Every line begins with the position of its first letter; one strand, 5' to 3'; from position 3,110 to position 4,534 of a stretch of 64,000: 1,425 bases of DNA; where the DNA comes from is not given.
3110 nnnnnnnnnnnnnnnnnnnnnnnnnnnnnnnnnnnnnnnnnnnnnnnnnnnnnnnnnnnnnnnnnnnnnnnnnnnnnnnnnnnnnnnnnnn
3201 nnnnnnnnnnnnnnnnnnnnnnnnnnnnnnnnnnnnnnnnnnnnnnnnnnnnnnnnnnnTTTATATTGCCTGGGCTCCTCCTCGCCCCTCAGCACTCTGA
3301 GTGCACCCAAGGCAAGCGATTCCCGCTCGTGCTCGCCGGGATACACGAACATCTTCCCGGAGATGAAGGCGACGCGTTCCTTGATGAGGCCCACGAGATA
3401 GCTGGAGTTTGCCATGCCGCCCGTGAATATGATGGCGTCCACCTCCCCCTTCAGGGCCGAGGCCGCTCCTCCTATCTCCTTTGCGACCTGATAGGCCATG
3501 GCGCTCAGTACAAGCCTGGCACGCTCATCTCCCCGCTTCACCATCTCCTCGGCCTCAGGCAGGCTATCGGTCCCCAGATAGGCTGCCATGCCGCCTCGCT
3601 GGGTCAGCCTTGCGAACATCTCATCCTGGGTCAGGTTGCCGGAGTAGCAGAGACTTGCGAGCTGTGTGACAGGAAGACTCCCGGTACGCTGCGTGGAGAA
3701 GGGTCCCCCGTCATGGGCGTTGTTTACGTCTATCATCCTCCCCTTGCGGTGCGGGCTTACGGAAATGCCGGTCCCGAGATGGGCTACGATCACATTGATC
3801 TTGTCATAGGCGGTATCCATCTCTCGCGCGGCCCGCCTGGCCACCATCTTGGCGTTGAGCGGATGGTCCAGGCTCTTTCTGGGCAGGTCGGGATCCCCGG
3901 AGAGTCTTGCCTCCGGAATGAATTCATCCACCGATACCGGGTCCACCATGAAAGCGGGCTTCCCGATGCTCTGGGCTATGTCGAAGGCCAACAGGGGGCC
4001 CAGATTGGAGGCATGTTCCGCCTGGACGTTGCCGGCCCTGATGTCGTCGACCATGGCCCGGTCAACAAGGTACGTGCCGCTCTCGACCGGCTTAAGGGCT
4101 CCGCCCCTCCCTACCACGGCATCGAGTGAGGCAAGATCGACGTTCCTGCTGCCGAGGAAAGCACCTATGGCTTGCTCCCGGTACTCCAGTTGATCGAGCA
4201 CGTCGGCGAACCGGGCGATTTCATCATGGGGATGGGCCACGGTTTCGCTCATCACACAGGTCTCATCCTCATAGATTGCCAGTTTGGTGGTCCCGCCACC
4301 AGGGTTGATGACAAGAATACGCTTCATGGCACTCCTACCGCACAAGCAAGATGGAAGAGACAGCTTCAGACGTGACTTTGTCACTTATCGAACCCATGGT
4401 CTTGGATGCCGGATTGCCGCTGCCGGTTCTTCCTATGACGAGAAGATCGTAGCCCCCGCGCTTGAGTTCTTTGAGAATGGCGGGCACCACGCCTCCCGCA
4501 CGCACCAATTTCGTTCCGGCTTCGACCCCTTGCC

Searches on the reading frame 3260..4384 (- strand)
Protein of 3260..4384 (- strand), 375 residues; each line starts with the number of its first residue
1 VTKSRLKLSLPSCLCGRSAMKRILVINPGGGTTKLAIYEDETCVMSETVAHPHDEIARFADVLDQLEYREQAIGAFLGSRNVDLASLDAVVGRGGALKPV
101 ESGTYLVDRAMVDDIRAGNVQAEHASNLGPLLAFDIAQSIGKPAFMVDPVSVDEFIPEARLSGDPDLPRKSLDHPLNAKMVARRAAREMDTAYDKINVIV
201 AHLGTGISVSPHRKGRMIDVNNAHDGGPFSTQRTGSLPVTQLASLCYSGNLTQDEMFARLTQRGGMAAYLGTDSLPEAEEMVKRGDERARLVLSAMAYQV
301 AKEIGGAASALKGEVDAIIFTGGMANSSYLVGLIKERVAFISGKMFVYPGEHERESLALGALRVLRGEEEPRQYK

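Call 42: search_protein_families(library=pfam, proteins=[window:3260-4384:-], max_evalue=0.000001)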
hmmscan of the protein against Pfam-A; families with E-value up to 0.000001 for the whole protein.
window:3260-4384:- (375 aa): 1 family
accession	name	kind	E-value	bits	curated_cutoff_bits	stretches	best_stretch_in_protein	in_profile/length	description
PF00871.23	Acetate_kinase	-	3.2e-18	66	22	1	177-330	181-338/392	Acetokinase family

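Call 67: search_protein_families(library=ncbifam, proteins=[window:3260-4384:-], max_evalue=1e-10)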
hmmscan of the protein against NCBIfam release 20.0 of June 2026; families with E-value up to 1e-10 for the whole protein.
window:3260-4384:- (375 aa): 6 families
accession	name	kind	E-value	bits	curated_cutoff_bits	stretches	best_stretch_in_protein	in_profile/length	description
NF002834.0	PRK03011.1-5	subfamily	1.2e-144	481.8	222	1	20-375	2-356/357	butyrate kinase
TIGR02707.1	butyr_kinase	equivalog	4.4e-134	447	289.1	1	22-372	1-350/351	butyrate kinase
TIGR00016.1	ackA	subfamily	4.7e-20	71.7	293.4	1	174-338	185-353/405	acetate/propionate family kinase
NF009045.0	PRK12379.1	equivalog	2e-16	59.8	580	1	177-339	178-343/402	propionate kinase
NF009099.0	PRK12440.1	equivalog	2.2e-13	50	693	1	178-329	183-335/397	acetate/propionate family kinase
NF005462.0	PRK07058.1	equivalog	1.5e-11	43.9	486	1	174-326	180-330/396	acetate/propionate family kinase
